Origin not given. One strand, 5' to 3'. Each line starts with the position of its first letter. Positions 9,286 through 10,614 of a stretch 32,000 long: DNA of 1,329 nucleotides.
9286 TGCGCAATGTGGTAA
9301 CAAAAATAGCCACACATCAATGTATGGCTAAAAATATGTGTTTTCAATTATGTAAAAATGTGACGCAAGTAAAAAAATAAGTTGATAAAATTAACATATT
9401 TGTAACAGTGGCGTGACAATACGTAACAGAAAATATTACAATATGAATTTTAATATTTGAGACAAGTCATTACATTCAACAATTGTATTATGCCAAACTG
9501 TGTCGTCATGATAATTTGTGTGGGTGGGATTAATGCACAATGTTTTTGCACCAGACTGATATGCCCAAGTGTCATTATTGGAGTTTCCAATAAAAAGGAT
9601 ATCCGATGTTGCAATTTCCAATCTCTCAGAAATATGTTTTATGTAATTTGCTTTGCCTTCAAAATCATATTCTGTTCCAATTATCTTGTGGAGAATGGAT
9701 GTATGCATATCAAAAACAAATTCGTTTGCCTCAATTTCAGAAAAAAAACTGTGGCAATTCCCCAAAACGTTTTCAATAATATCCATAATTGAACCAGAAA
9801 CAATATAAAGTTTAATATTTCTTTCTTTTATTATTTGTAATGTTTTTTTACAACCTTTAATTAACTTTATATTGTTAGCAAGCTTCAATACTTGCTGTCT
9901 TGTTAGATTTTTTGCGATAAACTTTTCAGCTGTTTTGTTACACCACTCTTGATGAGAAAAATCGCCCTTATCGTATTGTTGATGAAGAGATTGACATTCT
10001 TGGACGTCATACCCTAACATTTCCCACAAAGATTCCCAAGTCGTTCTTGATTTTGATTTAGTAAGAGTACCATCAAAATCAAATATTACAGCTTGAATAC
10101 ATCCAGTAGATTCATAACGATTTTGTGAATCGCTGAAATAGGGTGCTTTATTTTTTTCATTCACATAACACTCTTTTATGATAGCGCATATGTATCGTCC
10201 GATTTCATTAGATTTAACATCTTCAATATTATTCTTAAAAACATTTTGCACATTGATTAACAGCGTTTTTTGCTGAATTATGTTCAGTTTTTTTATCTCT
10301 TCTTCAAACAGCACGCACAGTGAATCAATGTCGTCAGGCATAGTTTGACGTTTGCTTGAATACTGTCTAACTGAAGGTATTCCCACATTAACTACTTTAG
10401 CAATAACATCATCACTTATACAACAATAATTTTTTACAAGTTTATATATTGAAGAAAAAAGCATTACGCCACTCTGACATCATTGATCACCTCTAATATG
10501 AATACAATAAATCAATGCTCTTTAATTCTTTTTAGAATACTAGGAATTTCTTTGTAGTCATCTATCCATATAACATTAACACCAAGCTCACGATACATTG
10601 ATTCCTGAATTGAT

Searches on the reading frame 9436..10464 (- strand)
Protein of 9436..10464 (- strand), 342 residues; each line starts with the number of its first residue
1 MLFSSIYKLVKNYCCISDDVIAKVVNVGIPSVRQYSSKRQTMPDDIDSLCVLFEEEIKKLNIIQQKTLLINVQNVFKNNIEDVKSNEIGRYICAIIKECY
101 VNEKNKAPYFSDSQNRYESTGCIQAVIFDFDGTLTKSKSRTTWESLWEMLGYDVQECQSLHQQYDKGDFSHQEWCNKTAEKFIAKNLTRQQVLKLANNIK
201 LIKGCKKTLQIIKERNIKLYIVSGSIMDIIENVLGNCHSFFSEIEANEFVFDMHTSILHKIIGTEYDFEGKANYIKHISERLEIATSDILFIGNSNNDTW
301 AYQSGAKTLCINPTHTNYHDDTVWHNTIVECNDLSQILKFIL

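Call 4: search_protein_families(library=pfam, proteins=[window:9436-10464:-], max_evalue=0.1)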
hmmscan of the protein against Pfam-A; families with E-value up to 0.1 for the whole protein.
window:9436-10464:- (342 aa): 9 families
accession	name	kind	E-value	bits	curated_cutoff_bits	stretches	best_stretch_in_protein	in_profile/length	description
PF00702.32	Hydrolase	-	4.3e-13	50.5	26.4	1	123-301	1-186/191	haloacid dehalogenase-like hydrolase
PF13419.12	HAD_2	-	8.9e-11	42.7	23.8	1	126-299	1-165/178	Haloacid dehalogenase-like hydrolase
PF12710.13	HAD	-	8.4e-10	39.8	27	1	126-298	1-184/189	haloacid dehalogenase-like hydrolase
PF05822.18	UMPH-1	-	0.00014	21.9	23.7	1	172-252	60-144/246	Pyrimidine 5'-nucleotidase (UMPH-1)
PF08282.18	Hydrolase_3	-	0.0035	17.5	20.9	0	271-298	188-215/255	haloacid dehalogenase-like hydrolase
PF12689.13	Acid_PPase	-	0.032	14.5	27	0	174-299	18-137/169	Acid Phosphatase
PF25109.1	HAD_PNKP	-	0.042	14.4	27.6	0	124-144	2-22/143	Polynucleotide kinase PNKP phosphatase domain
PF14318.11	Mononeg_mRNAcap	-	0.064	13.1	22.2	0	139-191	121-173/241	Mononegavirales mRNA-capping region V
PF05116.19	S6PP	-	0.089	12.8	20.3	0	270-321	165-220/247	Sucrose-6F-phosphate phosphohydrolase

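Call 5: search_protein_families(library=padloc, proteins=[window:9436-10464:-], max_evalue=0.1)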
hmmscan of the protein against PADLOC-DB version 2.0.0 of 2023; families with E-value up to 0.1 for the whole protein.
window:9436-10464:- (342 aa): 1 family
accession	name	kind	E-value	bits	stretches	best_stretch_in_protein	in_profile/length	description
PDLC05002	PDC-S34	-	1.2e-07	29.5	1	124-278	7-165/284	-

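Call 6: search_protein_families(library=ncbifam, proteins=[window:9436-10464:-], max_evalue=0.1)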
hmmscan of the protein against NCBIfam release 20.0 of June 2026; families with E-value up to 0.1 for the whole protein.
window:9436-10464:- (342 aa): 26 families (the best 25 are shown)
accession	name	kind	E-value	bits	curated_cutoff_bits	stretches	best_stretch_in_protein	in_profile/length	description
TIGR01491.1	HAD-SF-IB-PSPlk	hypoth_equivalog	9.7e-18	64.6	151.9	1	123-312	4-189/201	phosphoserine phosphatase-like hydrolase, archaeal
TIGR01488.1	HAD-SF-IB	subfamily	1.4e-13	51.2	45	1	125-301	1-173/177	HAD-IB family phosphatase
TIGR00338.1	serB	equivalog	3.3e-10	40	144.15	1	124-304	15-186/219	phosphoserine phosphatase SerB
TIGR01489.1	DKMTPPase-SF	subfamily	8.3e-10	39.1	81.55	1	126-301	4-177/188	MtnX-like HAD-IB family phosphatase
NF008087.0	PRK10826.1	equivalog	2.1e-07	30.8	191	1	122-236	6-128/222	hexitol phosphatase HxpB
NF009695.0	PRK13222.1-2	equivalog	6.5e-07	29.1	225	1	275-340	156-221/226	phosphoglycolate phosphatase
NF002245.0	PRK01158.1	equivalog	1.3e-05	24.6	198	1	271-312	158-199/233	phosphoglycolate phosphatase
NF007103.0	PRK09552.1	equivalog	1.4e-05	24.9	292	1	125-252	5-125/220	2-hydroxy-3-keto-5-methylthiopentenyl-1-phosphate phosphatase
TIGR03333.1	salvage_mtnX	equivalog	4e-05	23.7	303.2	1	126-228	2-98/214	2-hydroxy-3-keto-5-methylthiopentenyl-1-phosphate phosphatase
TIGR01662.1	HAD-SF-IIIA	subfamily_domain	6e-05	23.2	44.6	0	125-150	2-27/141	HAD-IIIA family hydrolase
TIGR02009.1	PGMB-YQAB-SF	subfamily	0.00024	21.4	153.35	1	123-235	1-122/186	beta-phosphoglucomutase family hydrolase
NF009697.0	PRK13222.1-4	equivalog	0.00033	20.1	327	0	281-320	162-201/232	phosphoglycolate phosphatase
TIGR01484.1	HAD-SF-IIB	subfamily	0.00047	20.3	41.8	0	126-147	2-26/221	HAD-IIB family hydrolase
NF053653.1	InDiPhoBT2121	equivalog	0.00075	19.1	245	1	124-241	2-128/216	inorganic diphosphatase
TIGR01487.1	Pglycolate_arch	equivalog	0.0013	18.6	122.75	0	269-304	146-181/215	phosphoglycolate phosphatase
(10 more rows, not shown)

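Call 10: find_homologous_proteins(query=window:9436-10464:-)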
Query window:9436-10464:- (342 aa): 509 proteins with E <= 0.001 among 1504 candidates; the best 120 are listed.
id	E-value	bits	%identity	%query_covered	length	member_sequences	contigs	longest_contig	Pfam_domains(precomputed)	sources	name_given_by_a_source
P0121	6.9e-223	757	98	99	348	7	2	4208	PF13419.13,PF00702.33,PF12710.14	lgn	-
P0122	2.0e-166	571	74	99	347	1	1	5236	PF13419.13,PF00702.33,PF05822.19,PF12710.14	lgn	-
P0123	3.6e-166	570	73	99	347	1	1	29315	PF13419.13,PF00702.33,PF05822.19,PF12710.14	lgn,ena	-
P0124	6.5e-164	563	74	100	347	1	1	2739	PF13419.13,PF00702.33,PF05822.19,PF12710.14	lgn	-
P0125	4.6e-163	560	73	99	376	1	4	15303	PF13419.13,PF00702.33,PF05822.19,PF12710.14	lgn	-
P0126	3.3e-162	557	72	99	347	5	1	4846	PF13419.13,PF00702.33,PF06888.19,PF05822.19,PF12710.14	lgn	-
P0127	4.9e-162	557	72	99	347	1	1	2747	PF13419.13,PF00702.33,PF12710.14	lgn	-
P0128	6.1e-161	553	71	99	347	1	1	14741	PF13419.13,PF00702.33,PF05822.19,PF12710.14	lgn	-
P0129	9.4e-161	553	72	99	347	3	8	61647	PF13419.13,PF00702.33,PF06888.19,PF12710.14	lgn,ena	-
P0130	4.6e-160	550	70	99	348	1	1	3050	PF13419.13,PF00702.33,PF06888.19,PF12710.14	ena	-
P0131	2.1e-159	548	71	99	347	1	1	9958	PF13419.13,PF00702.33,PF06888.19,PF05822.19,PF12710.14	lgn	-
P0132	8.3e-159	546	70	99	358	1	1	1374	PF13419.13,PF00702.33,PF05822.19,PF12710.14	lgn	-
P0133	9.6e-159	546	70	99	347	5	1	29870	PF13419.13,PF00702.33,PF05822.19,PF12710.14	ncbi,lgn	-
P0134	3.5e-158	544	70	99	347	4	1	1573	PF13419.13,PF00702.33,PF05822.19,PF12710.14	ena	-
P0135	7.7e-158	543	72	99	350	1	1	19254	PF13419.13,PF00702.33,PF06888.19,PF12710.14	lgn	-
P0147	1.0e-148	513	66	99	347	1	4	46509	PF13419.13,PF00702.33,PF05822.19,PF12710.14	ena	-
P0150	2.4e-144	499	64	99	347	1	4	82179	PF13419.13,PF00702.33,PF06888.19,PF12710.14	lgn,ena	-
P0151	2.4e-144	499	64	99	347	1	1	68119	PF13419.13,PF00702.33,PF05822.19,PF12710.14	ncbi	-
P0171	3.1e-76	275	42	99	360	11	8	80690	PF13419.13,PF00702.33,PF05822.19,PF12710.14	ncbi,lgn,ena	-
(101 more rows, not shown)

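Call 14: find_encoding_contigs(protein=P0129, flank=6000, max_places=4)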
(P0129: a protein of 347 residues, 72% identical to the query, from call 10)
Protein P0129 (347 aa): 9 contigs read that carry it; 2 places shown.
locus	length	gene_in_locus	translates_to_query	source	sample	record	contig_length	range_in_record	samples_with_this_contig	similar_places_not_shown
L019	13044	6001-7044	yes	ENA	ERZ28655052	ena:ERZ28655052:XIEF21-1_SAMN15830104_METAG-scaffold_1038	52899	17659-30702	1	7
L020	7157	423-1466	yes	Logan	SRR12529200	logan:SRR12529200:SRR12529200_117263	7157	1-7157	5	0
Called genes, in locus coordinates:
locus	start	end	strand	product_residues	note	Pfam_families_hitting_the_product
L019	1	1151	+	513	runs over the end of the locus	PF00239:Resolvase, PF07508:Recombinase, PF13408:Zn_ribbon_recom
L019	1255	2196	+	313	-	PF07508:Recombinase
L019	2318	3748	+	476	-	PF00239:Resolvase, PF07508:Recombinase, PF13408:Zn_ribbon_recom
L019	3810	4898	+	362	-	PF12224:Amidoligase_2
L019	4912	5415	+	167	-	PF06094:GGACT, PF13772:AIG2_2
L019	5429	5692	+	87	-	-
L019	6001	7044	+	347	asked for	PF00702:Hydrolase, PF06888:Put_Phosphatase (faint), PF12710:HAD, PF13419:HAD_2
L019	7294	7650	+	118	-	-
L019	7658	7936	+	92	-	-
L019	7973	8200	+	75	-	-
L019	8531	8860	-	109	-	-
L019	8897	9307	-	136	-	PF12762:DDE_Tnp_IS1595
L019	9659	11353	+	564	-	PF18259:CBM65_1, PF00657:Lipase_GDSL, PF13472:Lipase_GDSL_2, PF17182:OSK (weak)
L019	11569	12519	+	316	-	-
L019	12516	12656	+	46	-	-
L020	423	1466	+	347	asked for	PF00702:Hydrolase, PF06888:Put_Phosphatase (faint), PF12710:HAD, PF13419:HAD_2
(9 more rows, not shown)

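Call 15: find_encoding_contigs(protein=P0150, flank=6000, max_places=3)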
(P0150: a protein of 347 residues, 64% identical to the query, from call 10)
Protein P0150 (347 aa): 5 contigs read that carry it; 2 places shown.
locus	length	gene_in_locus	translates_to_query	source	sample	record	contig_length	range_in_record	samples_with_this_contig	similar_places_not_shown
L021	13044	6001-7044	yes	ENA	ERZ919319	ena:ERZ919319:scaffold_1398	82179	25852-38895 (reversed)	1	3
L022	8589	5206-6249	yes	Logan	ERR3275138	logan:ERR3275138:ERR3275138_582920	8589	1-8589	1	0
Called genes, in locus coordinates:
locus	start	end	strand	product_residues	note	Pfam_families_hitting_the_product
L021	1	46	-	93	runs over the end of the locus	-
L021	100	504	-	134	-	PF02452:PemK_toxin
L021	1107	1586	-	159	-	PF04545:Sigma70_r4 (faint)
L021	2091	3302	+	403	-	PF20277:CTD11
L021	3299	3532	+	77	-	PF20292:MC7, PF20293:MC6 (weak)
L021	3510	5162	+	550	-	PF10088:DUF2326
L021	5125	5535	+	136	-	PF10088:DUF2326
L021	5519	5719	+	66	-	PF13443:HTH_26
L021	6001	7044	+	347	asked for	PF00702:Hydrolase, PF06888:Put_Phosphatase (weak), PF12710:HAD, PF13419:HAD_2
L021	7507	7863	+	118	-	-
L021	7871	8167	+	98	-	-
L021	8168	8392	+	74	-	-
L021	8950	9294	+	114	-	PF08357:SEFIR, PF13676:TIR_2 (weak)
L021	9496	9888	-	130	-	PF00486:Trans_reg_C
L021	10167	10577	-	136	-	PF02452:PemK_toxin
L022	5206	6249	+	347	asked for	PF00702:Hydrolase, PF06888:Put_Phosphatase (weak), PF12710:HAD, PF13419:HAD_2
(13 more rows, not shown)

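Call 16: find_encoding_contigs(protein=P0171, flank=6000, max_places=4)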
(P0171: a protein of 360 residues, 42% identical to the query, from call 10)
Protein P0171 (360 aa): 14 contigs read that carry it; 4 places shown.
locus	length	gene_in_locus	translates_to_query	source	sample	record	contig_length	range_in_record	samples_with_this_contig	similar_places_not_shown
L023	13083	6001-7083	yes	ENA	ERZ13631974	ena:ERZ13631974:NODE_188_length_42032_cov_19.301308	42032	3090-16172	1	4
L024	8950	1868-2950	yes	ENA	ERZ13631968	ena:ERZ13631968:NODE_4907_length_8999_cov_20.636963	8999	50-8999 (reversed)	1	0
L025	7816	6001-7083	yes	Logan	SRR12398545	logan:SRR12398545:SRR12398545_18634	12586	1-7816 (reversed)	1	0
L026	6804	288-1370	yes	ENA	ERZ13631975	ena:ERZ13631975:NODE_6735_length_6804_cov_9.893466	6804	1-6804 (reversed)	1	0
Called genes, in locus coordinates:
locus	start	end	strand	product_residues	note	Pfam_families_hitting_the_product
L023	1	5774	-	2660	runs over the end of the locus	PF17802:SpaA (faint)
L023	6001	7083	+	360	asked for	PF05822:UMPH-1, PF00702:Hydrolase, PF12710:HAD, PF13419:HAD_2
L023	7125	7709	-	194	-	-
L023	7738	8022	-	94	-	-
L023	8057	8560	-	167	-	-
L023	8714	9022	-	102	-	-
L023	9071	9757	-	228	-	PF00078:RVT_1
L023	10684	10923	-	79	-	-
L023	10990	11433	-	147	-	PF19085:Choline_bind_2 (weak)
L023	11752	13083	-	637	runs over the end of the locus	PF13306:LRR_5, PF13855:LRR_8 (faint), PF13306:LRR_5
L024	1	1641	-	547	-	?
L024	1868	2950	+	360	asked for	PF05822:UMPH-1, PF00702:Hydrolase, PF12710:HAD, PF13419:HAD_2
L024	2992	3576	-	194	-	-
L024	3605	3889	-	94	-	-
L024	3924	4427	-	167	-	-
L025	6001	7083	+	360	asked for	PF05822:UMPH-1, PF00702:Hydrolase, PF12710:HAD, PF13419:HAD_2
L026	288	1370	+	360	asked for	PF05822:UMPH-1, PF00702:Hydrolase, PF12710:HAD, PF13419:HAD_2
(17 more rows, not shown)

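Call 21: search_solved_structures(query=window:9436-10464:-, max_evalue=1)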
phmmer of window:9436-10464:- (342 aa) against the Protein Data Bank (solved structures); distinct sequences matched with E-value up to 1: 17.
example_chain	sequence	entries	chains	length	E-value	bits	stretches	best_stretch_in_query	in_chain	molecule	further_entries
5it4_A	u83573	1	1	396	0.0013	21.2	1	187-300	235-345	Phosphoserine phosphatase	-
1f5s_A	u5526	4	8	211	0.0032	19.9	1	125-341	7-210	PHOSPHOSERINE PHOSPHATASE (PSP) | Phosphoserine Phosphatase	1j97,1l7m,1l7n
5it0_A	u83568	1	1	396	0.0037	19.7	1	187-299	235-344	Phosphoserine phosphatase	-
3kd3_A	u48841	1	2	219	0.0037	19.7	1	123-233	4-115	Phosphoserine phosphohydrolase-like protein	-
5is2_A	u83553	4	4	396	0.0062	19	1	187-300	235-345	Phosphoserine phosphatase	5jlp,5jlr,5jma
1l8l_A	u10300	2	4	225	0.0064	18.9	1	187-299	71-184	L-3-phosphoserine phosphatase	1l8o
3p96_A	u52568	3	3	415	0.0069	18.8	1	187-300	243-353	Phosphoserine phosphatase SerB | Phosphoserine phosphatase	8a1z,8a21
5jjb_A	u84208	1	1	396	0.0082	18.5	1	187-300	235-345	Phosphoserine phosphatase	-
6q6j_A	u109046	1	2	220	0.011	18.1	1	187-299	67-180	Phosphoserine phosphatase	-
6hyy_A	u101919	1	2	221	0.011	18.1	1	187-299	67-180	Phosphoserine phosphatase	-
6hyj_A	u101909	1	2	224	0.011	18.1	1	187-299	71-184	Phosphoserine phosphatase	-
1nnl_A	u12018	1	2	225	0.011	18.1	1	187-299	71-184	L-3-phosphoserine phosphatase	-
1l7o_A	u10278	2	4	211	0.016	17.6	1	125-341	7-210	PHOSPHOSERINE PHOSPHATASE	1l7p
5t41_A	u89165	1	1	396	0.016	17.6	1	187-300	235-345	Phosphoserine phosphatase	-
3m1y_A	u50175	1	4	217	0.032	16.6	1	125-304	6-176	Phosphoserine phosphatase (SerB)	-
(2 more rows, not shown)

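Call 33: predict_structure(alignment_id=A2)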
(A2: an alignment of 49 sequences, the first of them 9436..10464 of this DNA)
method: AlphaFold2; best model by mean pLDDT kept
length: 342 residues; sequences in the alignment: 49
mean_pLDDT: 91.7   pTM: 0.67
mean pLDDT of the five models: 91.7, 90.5, 90.4, 90.3, 90.0
residues with pLDDT >= 90: 253; 70-90: 75; 50-70: 10; < 50: 4
segments of 3 or more residues with pLDDT < 50: 110-113
pLDDT, mean of each block of 10 residues (from residue 1): 92 96 94 83 92 97 93 81 89 92 69 68 97 85 94 94 85 94 98 96 98 98 97 97 98 97 90 94 96 90 93 90 92 97 92
secondary structure, 60 per line:
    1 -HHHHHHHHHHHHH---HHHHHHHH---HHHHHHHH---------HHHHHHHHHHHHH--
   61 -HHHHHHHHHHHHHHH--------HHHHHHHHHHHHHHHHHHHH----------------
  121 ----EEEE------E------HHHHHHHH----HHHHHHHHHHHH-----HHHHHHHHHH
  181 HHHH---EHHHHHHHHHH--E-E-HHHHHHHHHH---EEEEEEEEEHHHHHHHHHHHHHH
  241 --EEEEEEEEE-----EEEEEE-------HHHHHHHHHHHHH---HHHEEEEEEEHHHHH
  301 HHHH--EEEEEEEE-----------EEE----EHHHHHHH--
elements in order: H2-14 H18-25 H29-36 H46-58 H62-76 H85-104 E125-128 H142-149 H154-165 H171-184 H189-198 H205-214 E218-226 H227-240 E243-251 E257-262 H270-282 E289-295 H296-304 E307-314 E326-328 H334-340
